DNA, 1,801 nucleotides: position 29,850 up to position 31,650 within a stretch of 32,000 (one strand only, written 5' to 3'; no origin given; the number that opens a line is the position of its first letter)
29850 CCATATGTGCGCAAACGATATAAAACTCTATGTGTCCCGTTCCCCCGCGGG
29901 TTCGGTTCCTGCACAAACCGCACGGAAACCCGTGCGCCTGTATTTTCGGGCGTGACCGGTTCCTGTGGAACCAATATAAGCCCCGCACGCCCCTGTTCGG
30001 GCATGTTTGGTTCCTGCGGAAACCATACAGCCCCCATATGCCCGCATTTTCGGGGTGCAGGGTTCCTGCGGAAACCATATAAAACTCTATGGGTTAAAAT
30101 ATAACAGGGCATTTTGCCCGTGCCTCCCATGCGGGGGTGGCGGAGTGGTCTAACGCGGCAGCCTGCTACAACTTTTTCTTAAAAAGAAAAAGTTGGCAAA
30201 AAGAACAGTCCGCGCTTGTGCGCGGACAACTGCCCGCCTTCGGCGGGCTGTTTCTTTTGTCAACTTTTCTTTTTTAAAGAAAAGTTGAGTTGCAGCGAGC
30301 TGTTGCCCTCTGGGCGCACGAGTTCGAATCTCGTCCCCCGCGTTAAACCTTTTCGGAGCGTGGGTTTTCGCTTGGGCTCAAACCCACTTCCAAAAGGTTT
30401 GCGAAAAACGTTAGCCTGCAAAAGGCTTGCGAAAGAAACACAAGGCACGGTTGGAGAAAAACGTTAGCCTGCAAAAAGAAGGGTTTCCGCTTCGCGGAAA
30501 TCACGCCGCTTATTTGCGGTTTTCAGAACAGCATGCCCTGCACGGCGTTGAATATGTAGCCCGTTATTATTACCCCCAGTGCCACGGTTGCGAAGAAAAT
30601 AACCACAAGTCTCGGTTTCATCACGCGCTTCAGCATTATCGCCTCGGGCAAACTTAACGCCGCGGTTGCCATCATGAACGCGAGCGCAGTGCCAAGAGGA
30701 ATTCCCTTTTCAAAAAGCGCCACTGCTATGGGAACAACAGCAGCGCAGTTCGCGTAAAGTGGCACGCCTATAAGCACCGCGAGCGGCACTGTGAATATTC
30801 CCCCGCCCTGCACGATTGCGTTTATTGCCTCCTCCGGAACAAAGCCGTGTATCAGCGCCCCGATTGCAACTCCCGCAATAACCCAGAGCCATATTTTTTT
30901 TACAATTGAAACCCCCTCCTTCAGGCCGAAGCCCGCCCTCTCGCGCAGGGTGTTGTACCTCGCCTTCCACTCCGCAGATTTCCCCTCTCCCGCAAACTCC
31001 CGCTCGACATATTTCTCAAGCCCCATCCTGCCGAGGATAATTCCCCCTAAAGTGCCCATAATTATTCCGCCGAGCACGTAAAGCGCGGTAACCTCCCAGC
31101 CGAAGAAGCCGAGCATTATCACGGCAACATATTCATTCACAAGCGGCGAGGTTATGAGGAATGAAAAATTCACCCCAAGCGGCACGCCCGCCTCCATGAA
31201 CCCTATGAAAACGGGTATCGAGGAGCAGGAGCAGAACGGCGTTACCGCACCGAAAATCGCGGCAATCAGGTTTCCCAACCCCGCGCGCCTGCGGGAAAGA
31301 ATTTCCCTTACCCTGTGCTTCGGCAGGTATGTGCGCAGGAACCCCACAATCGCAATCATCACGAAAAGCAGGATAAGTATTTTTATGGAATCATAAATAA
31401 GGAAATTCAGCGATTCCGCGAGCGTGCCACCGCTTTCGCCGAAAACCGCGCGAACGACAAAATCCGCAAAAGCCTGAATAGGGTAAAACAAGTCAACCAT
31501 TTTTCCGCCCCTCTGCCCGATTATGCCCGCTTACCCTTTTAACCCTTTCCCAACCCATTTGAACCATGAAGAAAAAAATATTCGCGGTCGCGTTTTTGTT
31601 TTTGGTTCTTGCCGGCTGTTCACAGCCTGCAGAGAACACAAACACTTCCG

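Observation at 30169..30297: tRNA-Ser(GCU) intron is a copy of the dispersed palindrome-bounded element: a candidate mobile or functional intron cassette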

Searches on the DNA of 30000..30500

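Call 6: search_rna_families(source=window, start=30000, end=30500, threshold=evalue, max_evalue=10, show_alignments=3)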
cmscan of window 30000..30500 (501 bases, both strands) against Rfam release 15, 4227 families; matches with E-value up to 10: 24.
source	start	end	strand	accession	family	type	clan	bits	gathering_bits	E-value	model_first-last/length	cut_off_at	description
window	30131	30342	+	RF00005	tRNA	Gene; tRNA;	CL00001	40.1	29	4.1e-07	1-71/71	no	tRNA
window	30177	30280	-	RF02006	mir-1253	Gene; miRNA;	-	32.2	103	9.9e-05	1-94/94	no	mir-1253 microRNA precursor family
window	30343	30401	-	RF03735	mir-1502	Gene; miRNA;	-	29.8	66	0.0065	1-59/59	no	mir-1502 microRNA precursor family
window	30344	30402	+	RF03735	mir-1502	Gene; miRNA;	-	28.1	66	0.017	1-59/59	no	mir-1502 microRNA precursor family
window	30164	30297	-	RF03743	MIR7696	Gene; miRNA;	-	26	83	0.011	1-88/88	no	MIR7696 microRNA precursor family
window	30164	30294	+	RF03743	MIR7696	Gene; miRNA;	-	24.8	83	0.022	1-88/88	no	MIR7696 microRNA precursor family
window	30190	30268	+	RF04106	mir-1303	Gene; miRNA;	-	24.7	107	0.021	1-85/85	no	mir-1303 microRNA precursor family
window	30166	30231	+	RF00512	Leu_leader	Cis-reg; leader;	-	20.6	50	0.076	1-148/148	no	Leucine operon leader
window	30169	30290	-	RF01685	6S-Flavo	Gene; sRNA;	-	19.5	85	4.6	1-108/108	no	6S-Flavo RNA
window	30171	30309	+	RF02653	StyR-143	Gene; sRNA;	-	18.5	176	0.19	1-144/144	no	Salmonella enterica Typhi npcRNA 143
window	30247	30304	-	RF02765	Ysr209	Gene; sRNA;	-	17.1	59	2.3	1-46/46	no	Yersinia sRNA 209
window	30226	30341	-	RF02601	BASRCI337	Gene; sRNA;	-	16.5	229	0.099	1-191/191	no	Brucella sRNA CI337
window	30202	30260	+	RF00489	ctRNA_p42d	Gene; antisense;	-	16.3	50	1.2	1-46/46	no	ctRNA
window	30180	30255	+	RF01733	atoC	Cis-reg;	-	16.3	50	3.8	1-93/93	no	atoC RNA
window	30157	30260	+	RF01772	rnk_pseudo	Cis-reg; leader;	-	15.8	55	4.7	1-108/108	no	Pseudomonas rnk leader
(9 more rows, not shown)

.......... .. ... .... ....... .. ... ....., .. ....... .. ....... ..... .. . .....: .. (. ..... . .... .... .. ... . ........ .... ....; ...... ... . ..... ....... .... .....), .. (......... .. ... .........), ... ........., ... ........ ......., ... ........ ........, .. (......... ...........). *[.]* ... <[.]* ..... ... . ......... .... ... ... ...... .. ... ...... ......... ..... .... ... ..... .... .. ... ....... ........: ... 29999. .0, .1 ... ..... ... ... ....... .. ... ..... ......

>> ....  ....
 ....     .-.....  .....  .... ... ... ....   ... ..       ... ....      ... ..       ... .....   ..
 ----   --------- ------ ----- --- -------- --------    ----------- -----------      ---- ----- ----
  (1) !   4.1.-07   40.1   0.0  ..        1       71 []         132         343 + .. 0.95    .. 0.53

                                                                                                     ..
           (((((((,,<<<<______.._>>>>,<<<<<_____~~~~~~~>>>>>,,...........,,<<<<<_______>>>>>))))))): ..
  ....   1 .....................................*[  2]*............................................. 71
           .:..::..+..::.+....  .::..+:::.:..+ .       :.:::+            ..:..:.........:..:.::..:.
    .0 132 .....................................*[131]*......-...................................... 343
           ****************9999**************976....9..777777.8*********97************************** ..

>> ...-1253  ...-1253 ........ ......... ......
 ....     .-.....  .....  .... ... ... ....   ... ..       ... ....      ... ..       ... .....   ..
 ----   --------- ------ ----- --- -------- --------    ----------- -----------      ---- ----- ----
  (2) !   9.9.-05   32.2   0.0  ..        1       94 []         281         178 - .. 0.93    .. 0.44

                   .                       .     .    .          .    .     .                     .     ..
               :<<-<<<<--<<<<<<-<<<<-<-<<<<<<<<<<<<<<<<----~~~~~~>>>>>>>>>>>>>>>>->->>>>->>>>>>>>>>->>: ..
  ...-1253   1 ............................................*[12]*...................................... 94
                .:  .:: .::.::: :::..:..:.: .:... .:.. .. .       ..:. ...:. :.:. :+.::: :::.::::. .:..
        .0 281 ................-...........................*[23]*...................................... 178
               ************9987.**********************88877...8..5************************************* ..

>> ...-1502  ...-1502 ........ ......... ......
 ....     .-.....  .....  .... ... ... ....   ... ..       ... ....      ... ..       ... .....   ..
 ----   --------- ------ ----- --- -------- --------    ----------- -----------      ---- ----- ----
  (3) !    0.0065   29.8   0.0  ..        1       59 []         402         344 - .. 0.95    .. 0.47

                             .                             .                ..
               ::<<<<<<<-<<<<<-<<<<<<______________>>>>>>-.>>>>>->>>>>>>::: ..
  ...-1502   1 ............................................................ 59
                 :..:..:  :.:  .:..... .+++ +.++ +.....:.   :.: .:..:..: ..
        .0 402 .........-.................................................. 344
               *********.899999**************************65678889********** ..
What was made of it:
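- On Archaeal BHB tRNA intron: Rfam tRNA scores 40.1 bits with the insert skipped (call 6).
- Checked: Rfam tRNA scores 40.1 bits at 30131-30342, above the gathering score of 29 (call 6).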

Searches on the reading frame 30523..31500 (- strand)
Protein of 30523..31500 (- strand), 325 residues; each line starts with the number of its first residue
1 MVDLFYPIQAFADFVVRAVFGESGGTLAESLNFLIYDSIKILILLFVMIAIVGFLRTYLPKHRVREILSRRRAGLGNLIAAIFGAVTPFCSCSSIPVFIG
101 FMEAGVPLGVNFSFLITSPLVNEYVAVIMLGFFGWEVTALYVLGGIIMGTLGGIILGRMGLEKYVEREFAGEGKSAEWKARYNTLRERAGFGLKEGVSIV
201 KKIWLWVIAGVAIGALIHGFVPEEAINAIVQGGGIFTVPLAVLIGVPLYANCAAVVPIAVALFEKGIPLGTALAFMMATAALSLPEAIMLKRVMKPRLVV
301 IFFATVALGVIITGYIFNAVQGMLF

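Call 15: find_encoding_contigs(protein=window:30523-31500:-, flank=10000, max_places=10)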
Protein window:30523-31500:- (325 aa): no gene with exactly this product is on record in the collection.
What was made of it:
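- Tried and rejected: It is not on record (call 15).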

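Call 25: search_protein_families(library=pfam, proteins=[window:30523-31500:-])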
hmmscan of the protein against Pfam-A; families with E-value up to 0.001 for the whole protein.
window:30523-31500:- (325 aa): 1 family
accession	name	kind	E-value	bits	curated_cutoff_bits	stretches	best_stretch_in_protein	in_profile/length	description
PF03773.19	ArsP_1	-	4.8e-70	236.5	32.3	1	27-318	2-293/294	Predicted permease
